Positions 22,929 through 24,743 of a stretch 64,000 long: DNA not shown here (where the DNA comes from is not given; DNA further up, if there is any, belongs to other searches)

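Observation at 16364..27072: Translationally coupled operon: giant Ig/NHL protein, CarboxypepD_reg anchor, PLC-like::TolB-propeller fusion, parvulin-like lipoprotein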

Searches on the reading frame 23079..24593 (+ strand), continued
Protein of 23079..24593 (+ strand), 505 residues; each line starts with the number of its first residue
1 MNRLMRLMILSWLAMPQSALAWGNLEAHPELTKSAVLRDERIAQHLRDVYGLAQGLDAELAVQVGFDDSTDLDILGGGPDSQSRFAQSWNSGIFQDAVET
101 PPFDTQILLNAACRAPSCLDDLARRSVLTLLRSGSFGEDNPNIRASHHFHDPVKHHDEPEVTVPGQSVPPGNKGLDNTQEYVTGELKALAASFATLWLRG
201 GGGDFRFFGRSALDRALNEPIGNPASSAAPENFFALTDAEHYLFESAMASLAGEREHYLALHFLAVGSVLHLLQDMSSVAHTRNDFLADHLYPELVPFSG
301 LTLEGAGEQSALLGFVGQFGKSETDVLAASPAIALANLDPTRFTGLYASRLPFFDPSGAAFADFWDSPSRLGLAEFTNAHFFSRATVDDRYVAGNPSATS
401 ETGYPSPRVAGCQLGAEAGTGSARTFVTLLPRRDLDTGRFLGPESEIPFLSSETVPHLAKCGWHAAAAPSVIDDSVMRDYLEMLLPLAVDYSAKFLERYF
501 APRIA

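Call 92: find_related_loci(query=A10, collection=metagenome_contigs, flank=6000)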
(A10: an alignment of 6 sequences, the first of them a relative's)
Query A10 (100 aa) in metagenome_contigs; peptide patterns used: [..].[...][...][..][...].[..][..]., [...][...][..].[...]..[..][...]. (x = any residue, [..] = any of these).
600 stretches matched a pattern (row limit reached: there are more); 7 encode a relative of the query (tblastn E <= 1e-3); 7 distinct loci.
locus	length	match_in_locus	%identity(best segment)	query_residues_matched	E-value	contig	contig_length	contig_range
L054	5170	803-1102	78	1-100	7e-53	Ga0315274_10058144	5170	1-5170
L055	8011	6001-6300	79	1-100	4e-52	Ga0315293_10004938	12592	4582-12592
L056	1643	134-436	61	1-99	3e-39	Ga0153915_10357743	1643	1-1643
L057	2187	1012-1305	45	3-100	6e-30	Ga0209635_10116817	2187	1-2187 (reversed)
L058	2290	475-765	43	1-97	8e-24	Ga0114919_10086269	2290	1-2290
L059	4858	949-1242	42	2-99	2e-23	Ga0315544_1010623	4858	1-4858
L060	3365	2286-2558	39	5-97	3e-16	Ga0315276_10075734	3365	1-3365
